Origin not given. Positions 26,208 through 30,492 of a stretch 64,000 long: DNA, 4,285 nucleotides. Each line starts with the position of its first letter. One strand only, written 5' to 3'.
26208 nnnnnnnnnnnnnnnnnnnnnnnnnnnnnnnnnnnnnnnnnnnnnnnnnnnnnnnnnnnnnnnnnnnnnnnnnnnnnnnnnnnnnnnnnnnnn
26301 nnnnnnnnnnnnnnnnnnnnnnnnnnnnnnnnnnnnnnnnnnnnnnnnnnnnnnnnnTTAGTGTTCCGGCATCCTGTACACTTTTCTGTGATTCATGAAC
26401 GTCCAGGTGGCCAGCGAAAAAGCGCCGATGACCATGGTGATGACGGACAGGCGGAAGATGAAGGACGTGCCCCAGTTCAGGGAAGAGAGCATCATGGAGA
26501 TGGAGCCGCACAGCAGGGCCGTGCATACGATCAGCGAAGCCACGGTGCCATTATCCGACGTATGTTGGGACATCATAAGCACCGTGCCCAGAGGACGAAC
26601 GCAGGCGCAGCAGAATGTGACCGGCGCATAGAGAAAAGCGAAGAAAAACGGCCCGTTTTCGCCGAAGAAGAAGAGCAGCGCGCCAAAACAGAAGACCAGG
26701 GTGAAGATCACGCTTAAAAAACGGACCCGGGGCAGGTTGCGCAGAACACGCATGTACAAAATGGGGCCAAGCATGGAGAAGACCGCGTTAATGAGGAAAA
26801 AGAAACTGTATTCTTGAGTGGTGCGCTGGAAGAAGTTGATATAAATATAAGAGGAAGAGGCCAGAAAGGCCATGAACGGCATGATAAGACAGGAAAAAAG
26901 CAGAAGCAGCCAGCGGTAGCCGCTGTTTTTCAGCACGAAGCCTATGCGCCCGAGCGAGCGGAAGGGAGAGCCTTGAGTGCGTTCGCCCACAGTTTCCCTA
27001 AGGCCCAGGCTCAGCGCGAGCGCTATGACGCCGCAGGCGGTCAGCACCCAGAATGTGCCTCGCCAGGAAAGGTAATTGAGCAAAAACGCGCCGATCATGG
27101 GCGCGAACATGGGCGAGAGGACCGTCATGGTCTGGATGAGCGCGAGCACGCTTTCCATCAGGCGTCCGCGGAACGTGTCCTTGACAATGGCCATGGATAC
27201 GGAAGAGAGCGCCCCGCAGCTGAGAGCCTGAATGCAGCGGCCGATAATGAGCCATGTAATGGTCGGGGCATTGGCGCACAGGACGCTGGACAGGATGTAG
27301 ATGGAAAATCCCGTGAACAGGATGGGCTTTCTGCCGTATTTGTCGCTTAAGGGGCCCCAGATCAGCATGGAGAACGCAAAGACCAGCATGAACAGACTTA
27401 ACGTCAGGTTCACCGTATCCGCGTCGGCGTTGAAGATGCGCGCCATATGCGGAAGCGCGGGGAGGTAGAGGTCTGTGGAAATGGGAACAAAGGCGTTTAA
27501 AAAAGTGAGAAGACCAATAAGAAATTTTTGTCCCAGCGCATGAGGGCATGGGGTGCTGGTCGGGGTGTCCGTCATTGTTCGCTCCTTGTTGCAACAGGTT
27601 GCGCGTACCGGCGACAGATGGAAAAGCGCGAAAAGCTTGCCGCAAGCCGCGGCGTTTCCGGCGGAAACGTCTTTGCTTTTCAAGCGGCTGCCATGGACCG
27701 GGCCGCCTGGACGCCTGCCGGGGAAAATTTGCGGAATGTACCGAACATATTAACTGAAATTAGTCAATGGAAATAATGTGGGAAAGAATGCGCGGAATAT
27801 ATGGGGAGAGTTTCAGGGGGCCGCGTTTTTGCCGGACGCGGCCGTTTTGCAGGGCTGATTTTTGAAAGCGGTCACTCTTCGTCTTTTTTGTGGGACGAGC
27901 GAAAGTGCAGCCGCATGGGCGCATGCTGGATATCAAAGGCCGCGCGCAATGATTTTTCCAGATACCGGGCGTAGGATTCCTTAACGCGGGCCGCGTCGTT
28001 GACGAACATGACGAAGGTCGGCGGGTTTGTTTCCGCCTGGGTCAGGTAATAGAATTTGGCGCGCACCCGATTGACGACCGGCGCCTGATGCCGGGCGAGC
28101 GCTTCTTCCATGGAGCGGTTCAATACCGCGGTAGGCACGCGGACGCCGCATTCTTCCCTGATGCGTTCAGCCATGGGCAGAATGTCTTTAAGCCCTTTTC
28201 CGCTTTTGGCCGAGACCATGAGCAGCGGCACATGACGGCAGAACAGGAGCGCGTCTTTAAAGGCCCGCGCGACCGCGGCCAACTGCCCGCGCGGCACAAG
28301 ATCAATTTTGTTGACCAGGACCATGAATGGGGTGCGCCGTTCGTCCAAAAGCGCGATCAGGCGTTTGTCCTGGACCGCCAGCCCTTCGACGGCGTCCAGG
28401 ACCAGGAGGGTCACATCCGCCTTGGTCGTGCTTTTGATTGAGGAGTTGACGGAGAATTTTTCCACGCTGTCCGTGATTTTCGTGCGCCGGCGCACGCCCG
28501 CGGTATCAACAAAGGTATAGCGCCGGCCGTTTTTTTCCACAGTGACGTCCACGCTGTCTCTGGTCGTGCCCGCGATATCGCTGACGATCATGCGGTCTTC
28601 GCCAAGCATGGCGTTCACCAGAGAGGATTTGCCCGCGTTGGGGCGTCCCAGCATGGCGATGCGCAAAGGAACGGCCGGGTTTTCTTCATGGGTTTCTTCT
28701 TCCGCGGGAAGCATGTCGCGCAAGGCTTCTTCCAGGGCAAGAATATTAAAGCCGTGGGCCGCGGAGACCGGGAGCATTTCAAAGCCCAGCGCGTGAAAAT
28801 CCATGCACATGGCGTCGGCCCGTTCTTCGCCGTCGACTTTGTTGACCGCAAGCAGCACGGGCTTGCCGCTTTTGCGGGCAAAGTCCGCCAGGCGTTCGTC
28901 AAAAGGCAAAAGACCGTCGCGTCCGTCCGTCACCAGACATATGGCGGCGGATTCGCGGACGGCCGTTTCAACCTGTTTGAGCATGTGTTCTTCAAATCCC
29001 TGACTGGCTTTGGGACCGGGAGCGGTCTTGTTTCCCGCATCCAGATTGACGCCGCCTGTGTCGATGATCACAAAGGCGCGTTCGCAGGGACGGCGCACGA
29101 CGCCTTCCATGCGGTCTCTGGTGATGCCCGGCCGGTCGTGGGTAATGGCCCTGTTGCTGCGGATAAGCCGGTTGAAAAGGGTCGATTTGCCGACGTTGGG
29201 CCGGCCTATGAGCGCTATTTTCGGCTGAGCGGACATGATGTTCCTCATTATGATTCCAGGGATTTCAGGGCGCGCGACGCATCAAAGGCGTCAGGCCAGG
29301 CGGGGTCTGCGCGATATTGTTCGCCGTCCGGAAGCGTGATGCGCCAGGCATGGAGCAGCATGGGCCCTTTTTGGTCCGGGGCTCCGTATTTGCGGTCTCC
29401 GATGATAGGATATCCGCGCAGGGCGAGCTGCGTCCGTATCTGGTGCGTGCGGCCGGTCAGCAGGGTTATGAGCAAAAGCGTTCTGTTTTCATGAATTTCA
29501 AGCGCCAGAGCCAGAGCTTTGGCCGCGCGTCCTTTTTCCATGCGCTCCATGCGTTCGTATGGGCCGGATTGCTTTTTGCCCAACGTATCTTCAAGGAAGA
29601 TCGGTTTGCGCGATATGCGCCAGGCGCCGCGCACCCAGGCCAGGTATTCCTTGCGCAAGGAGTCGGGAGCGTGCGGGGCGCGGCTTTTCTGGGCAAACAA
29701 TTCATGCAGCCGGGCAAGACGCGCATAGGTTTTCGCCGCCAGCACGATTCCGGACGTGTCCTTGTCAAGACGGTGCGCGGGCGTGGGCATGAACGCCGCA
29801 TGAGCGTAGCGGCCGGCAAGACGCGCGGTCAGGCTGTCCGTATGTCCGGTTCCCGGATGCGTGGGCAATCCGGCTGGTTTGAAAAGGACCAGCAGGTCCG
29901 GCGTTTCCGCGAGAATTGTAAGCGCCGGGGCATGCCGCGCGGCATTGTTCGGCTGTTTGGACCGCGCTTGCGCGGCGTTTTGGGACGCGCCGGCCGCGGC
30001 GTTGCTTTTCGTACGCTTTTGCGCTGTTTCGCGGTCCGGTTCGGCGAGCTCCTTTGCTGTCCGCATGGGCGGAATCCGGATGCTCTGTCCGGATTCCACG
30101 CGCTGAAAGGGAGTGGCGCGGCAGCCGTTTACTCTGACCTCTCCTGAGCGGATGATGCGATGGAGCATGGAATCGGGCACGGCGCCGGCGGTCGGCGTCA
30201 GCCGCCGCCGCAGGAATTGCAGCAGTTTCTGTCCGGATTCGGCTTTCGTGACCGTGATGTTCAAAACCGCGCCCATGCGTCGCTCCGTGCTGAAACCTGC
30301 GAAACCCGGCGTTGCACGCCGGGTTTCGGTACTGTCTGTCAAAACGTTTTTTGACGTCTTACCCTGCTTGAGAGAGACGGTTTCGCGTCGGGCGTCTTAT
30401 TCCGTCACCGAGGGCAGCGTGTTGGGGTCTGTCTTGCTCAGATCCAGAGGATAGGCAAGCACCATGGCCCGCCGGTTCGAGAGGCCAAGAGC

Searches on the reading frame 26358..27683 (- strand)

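Call 28: search_protein_families(library=pfam, proteins=[window:26358-27683:-], max_evalue=0.00001)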
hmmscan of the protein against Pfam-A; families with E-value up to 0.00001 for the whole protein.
window:26358-27683:- (441 aa): 2 families
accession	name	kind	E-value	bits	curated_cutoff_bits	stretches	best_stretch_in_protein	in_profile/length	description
PF07690.21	MFS_1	-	9.9e-41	140.2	33.4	1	60-395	2-345/347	Major Facilitator Superfamily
PF00083.30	Sugar_tr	-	3.3e-13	49.8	22.3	1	89-231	46-194/452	Sugar (and other) transporter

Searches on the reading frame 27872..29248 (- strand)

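Call 28: search_protein_families(library=pfam, proteins=[window:27872-29248:-], max_evalue=0.00001)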
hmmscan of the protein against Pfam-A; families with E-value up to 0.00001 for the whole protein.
window:27872-29248:- (458 aa): 9 families
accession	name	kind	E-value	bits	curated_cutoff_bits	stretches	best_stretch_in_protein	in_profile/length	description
PF01926.29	MMR_HSR1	-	4.3e-54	181.9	21.9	2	196-314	1-113/113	50S ribosome-binding GTPase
PF14714.11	KH_dom-like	-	2.2e-29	102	27.3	1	370-450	1-81/81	KH-domain-like of EngA bacterial GTPase enzymes, C-terminal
PF00009.33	GTP_EFTU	-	6.9e-26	91.4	26.5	1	218-361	45-183/188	Elongation factor Tu GTP binding domain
PF02421.24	FeoB_N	-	1e-23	84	27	2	196-357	2-153/156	Ferrous iron transport protein B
PF03193.22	RsgA_GTPase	-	6.3e-12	46.1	30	0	198-229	110-141/174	RsgA GTPase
PF00350.29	Dynamin_N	-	1.1e-11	45.4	27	0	197-238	1-41/168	Dynamin family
PF04548.22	AIG1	-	2.2e-10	40.7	27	1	195-301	1-107/212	AIG1 family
PF08477.19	Roc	-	9.9e-07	29.5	27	0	10-34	1-25/119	Ras of Complex, Roc, domain of DAPkinase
PF00025.27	Arf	-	7.1e-06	26.1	22.3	0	195-357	15-167/174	ADP-ribosylation factor family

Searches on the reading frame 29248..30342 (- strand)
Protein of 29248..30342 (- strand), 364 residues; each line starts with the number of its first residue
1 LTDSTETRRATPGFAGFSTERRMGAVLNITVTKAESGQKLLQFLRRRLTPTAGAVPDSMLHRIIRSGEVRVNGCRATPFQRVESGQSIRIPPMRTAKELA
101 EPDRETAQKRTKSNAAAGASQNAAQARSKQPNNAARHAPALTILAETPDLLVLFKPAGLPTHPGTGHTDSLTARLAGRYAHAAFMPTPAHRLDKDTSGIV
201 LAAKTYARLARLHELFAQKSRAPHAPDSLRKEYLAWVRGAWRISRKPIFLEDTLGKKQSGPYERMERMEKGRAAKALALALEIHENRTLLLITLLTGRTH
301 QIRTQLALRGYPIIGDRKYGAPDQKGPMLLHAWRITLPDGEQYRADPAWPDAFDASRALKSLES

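Call 28: search_protein_families(library=pfam, proteins=[window:29248-30342:-], max_evalue=0.00001)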
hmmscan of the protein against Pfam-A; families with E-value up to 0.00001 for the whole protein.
window:29248-30342:- (364 aa): 1 family
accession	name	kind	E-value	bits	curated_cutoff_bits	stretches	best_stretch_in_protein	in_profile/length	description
PF00849.27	PseudoU_synth_2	-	1.2e-23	84.4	26.8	1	149-307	1-151/152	RNA pseudouridylate synthase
